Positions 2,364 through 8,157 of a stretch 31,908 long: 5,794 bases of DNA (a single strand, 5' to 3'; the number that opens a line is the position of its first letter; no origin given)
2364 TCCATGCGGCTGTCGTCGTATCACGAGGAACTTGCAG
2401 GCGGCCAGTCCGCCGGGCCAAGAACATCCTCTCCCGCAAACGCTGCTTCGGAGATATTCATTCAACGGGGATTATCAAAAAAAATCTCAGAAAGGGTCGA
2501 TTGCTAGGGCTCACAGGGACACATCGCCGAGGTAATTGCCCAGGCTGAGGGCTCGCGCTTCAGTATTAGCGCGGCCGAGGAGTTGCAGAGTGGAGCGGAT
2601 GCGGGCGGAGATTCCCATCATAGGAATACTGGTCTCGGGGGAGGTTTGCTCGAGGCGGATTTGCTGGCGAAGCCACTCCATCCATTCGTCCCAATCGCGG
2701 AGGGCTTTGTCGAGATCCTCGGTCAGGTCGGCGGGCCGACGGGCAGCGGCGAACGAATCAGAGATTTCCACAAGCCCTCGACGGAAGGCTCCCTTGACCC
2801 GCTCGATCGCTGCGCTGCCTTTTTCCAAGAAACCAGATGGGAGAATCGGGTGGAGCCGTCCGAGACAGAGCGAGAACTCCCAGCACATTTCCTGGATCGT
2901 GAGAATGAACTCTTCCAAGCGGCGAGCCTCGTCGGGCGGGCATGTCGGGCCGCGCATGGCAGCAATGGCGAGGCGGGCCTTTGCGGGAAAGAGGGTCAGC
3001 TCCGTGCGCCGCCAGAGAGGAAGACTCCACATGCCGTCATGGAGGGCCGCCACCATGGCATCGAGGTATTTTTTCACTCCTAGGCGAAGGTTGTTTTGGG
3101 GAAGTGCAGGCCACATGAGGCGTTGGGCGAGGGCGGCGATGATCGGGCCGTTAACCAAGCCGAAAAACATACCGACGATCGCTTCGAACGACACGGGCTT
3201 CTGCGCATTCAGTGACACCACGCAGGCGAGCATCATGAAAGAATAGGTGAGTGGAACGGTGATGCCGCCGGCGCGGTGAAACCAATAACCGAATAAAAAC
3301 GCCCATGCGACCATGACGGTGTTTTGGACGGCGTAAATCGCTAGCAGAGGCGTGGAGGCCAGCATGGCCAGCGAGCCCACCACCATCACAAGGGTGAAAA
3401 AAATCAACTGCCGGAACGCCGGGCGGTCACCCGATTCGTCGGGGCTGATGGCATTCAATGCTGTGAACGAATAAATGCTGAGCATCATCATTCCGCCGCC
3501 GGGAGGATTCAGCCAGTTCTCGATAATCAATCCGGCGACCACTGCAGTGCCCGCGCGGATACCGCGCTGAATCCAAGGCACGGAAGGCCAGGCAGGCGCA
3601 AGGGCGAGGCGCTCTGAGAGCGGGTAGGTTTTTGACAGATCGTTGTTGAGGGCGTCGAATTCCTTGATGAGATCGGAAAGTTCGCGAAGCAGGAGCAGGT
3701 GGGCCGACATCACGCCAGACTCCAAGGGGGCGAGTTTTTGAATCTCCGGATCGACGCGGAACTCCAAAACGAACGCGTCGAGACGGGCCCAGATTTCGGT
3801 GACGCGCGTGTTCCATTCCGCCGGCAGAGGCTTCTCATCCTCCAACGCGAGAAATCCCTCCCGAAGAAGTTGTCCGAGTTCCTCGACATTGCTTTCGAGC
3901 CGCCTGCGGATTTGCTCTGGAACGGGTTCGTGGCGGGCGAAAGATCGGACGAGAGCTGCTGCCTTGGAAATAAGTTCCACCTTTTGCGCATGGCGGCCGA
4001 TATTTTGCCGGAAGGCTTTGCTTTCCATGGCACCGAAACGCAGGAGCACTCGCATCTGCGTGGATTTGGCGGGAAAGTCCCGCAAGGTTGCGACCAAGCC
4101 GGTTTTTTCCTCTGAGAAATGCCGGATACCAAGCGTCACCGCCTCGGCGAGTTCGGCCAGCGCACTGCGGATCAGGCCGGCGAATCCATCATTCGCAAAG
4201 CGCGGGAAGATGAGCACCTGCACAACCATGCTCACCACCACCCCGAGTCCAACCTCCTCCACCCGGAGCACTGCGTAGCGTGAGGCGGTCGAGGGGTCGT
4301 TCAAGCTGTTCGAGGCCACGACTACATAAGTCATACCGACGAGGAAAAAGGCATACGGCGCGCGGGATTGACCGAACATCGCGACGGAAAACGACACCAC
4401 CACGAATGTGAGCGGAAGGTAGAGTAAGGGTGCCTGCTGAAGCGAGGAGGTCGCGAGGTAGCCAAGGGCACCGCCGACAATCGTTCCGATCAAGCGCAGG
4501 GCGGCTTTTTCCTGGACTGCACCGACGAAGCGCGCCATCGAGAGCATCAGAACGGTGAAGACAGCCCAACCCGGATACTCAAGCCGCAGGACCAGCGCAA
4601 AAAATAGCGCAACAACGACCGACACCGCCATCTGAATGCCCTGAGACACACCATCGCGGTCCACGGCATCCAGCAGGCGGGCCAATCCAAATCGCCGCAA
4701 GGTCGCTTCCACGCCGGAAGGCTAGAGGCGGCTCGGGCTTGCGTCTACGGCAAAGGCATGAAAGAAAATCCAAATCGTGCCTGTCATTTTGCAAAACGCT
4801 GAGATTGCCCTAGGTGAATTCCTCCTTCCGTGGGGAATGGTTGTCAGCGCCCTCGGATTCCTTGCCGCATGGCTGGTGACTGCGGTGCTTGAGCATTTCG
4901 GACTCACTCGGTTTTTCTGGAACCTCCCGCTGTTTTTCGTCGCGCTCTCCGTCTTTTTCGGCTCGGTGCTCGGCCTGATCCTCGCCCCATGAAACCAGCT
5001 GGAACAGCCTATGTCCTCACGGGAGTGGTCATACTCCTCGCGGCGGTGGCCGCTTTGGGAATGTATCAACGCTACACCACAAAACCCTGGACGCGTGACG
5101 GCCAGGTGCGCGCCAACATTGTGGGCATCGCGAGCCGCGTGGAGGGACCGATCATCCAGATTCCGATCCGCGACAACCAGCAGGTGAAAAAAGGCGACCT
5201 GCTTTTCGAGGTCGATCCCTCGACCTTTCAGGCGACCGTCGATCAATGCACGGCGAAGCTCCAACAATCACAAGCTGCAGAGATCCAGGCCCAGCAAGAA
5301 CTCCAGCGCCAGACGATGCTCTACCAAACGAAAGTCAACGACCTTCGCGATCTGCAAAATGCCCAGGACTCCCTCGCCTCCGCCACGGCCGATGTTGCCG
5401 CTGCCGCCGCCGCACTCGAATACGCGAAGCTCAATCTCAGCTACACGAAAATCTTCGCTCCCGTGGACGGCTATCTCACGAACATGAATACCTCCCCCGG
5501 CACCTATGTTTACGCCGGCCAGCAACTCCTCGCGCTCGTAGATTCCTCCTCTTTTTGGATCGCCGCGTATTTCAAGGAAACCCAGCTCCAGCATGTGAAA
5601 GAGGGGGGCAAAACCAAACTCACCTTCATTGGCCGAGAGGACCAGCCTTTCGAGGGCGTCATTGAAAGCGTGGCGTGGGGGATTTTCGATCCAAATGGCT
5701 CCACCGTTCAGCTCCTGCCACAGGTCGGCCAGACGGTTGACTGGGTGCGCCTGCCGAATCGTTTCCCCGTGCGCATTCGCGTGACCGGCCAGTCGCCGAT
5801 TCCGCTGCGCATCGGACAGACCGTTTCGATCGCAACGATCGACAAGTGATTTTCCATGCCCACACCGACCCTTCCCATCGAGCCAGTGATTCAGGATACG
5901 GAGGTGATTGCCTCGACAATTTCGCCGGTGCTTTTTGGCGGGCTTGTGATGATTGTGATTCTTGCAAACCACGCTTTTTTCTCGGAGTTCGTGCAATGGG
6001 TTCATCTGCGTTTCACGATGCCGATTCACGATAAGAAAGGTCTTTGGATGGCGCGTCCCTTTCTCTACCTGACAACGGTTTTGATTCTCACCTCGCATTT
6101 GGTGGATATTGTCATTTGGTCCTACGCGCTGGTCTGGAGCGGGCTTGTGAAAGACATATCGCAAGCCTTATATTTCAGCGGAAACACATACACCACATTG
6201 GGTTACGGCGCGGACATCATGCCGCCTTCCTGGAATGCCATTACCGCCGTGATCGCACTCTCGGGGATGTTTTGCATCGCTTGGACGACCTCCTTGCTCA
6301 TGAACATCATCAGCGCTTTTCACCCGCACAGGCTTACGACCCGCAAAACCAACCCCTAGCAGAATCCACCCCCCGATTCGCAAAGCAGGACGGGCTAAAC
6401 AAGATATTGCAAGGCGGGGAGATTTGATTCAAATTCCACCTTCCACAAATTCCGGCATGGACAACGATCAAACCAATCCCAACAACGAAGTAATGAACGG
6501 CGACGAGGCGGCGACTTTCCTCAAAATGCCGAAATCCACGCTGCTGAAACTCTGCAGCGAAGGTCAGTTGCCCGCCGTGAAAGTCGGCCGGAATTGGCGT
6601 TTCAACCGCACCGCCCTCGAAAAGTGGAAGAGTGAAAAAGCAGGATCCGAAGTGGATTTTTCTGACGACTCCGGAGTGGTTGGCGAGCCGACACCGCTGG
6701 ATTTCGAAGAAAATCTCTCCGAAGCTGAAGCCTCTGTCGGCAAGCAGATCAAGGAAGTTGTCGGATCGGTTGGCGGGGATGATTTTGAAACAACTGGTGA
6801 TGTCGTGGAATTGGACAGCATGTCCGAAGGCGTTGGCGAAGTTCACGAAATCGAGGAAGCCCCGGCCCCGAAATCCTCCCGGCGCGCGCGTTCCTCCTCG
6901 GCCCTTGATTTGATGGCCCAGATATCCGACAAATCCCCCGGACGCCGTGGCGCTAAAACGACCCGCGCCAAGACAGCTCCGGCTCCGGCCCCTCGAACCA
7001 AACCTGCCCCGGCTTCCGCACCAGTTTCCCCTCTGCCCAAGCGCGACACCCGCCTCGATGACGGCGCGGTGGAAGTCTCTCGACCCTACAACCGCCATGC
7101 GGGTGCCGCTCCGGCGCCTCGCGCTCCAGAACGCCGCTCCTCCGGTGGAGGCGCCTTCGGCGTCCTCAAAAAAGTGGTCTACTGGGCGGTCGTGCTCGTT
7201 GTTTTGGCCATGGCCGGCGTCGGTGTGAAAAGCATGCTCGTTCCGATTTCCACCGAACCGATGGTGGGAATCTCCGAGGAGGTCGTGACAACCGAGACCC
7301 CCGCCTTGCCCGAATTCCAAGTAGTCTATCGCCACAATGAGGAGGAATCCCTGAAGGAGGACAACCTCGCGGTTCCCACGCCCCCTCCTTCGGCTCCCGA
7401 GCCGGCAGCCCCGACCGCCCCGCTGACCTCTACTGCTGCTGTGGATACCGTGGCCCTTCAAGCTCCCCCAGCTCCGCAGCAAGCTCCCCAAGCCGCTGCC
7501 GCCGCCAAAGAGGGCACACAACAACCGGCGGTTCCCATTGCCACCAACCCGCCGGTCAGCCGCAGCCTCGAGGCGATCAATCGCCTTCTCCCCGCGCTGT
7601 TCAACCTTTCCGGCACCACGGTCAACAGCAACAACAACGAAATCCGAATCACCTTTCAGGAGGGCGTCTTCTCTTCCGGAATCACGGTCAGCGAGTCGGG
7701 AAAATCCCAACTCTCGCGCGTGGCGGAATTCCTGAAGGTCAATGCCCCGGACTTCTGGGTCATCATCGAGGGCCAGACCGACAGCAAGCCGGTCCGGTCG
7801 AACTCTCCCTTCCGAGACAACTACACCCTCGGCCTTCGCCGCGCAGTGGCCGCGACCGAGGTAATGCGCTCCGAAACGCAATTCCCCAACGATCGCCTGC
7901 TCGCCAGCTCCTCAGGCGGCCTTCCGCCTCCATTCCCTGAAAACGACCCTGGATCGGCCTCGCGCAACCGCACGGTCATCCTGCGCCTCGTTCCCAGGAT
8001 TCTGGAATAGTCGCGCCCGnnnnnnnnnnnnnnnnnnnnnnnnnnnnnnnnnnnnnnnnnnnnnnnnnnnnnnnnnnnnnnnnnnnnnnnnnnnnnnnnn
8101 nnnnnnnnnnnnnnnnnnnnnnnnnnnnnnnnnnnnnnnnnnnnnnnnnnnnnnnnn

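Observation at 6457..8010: HTH - disordered linker - TM - OmpA/MotB protein: possible DNA-to-peptidoglycan tether or trans-envelope regulator beside ftsZ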

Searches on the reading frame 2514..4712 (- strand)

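Call 24: search_protein_families(library=pfam, proteins=[window:2514-4712:-], max_evalue=0.001)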
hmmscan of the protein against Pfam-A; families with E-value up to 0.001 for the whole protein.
window:2514-4712:- (733 aa): 3 families
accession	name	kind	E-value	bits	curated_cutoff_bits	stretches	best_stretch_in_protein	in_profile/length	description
PF04632.18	FUSC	-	3.5e-41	142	30.9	1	29-678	9-634/660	Fusaric acid resistance protein family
PF13515.12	FUSC_2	-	1.2e-12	48.4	25.6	1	34-164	1-126/126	Fusaric acid resistance protein-like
PF11744.14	ALMT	-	1.2e-10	41.4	20.6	1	49-193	43-193/471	Aluminium activated malate transporter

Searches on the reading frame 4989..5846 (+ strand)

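Call 24: search_protein_families(library=pfam, proteins=[window:4989-5846:+], max_evalue=0.001)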
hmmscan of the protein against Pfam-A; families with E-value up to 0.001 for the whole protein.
window:4989-5846:+ (286 aa): 3 families
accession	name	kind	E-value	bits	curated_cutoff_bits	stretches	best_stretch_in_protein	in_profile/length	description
PF16576.10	HlyD_D23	-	5.9e-18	65.4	30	1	44-229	19-185/214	Barrel-sandwich domain of CusB or HlyD membrane-fusion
PF13437.12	HlyD_3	-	2e-16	61.1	22.2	1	154-242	1-89/106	HlyD family secretion protein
PF13533.13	Biotin_lipoyl_2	-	5e-10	39.4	29.8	1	47-76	3-32/32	Biotin-lipoyl like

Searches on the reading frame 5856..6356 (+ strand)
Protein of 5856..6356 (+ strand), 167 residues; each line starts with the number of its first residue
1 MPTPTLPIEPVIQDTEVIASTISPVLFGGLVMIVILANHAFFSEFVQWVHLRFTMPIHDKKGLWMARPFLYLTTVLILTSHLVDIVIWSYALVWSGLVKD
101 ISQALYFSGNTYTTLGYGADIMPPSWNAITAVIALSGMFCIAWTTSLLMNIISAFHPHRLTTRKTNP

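Call 24: search_protein_families(library=pfam, proteins=[window:5856-6356:+], max_evalue=0.001)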
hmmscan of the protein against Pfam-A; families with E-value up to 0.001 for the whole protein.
window:5856-6356:+ (167 aa): 1 family
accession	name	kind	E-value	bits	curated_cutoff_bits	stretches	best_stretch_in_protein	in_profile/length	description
PF07885.22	Ion_trans_2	-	1.9e-07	31.3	22.5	1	82-152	3-77/79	Ion channel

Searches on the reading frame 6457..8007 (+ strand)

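Call 4: search_protein_families(library=pfam, proteins=[window:6457-8007:+], max_evalue=1)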
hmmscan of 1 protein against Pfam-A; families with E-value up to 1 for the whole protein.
window:6457-8007:+ (517 aa): 1 family
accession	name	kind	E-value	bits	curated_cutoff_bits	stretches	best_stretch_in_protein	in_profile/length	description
PF12728.13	HTH_17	-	1.7e-12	47.8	27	1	16-60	5-49/51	Helix-turn-helix domain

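Call 5: search_protein_families(library=ncbifam, proteins=[window:6457-8007:+], max_evalue=1)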
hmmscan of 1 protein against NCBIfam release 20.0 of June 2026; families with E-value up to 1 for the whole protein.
window:6457-8007:+ (517 aa): 23 families
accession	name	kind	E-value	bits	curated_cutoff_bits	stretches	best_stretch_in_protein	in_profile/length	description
TIGR01764.1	excise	domain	1.1e-11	44.8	28.8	1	16-59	5-48/49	excisionase family DNA-binding protein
TIGR03350.1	type_VI_ompA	equivalog_domain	3.9e-11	43.1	139.8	1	385-507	13-133/137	type VI secretion system protein TssL, long form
NF047737.1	antiphage_MADS1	equivalog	1.3e-10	41.4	80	1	11-57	2-48/49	methylation-associated defense system helix-turn-helix domain-containing protein MAD1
NF006542.0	PRK09039.1-1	equivalog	1.7e-09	37.2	388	1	408-512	514-625/627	peptidoglycan -binding protein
NF005444.0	PRK07033.1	equivalog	6.9e-08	31.9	520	1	355-511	267-421/438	DotU family type VI secretion system protein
NF006508.0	PRK08944.1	subfamily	7.7e-08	31.9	259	1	388-507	165-283/304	MotB family protein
NF006541.1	PRK09038.1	equivalog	9.1e-08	32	283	1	342-509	81-246/253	flagellar motor protein MotD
NF006544.0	PRK09039.1-3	equivalog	2.9e-07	30.4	362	1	397-512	219-341/343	peptidoglycan -binding protein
NF005195.1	PRK06667.1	equivalog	3.4e-07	30.3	300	1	406-507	130-231/241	flagellar motor protein MotB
NF006547.1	PRK09040.1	equivalog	8.1e-06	25.4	194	1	422-514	109-203/213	hypothetical protein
NF053611.1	YiaD_Gzip_OmpA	equivalog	1.6e-05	24.7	175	1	380-507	80-202/206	YiaD family glycine zipper/OmpA-like lipoprotein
NF005999.0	PRK08126.1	subfamily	2e-05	23.6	571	1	374-507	295-426/432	hypothetical protein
NF005831.1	PRK07734.1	equivalog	4.1e-05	23.5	301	1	394-509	131-246/250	flagellar motor protein MotB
NF006543.0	PRK09039.1-2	equivalog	0.0001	22.3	305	1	397-513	227-349/350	peptidoglycan -binding protein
NF006546.0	PRK09039.1-5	equivalog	0.00016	21.1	615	1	412-513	236-342/343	peptidoglycan -binding protein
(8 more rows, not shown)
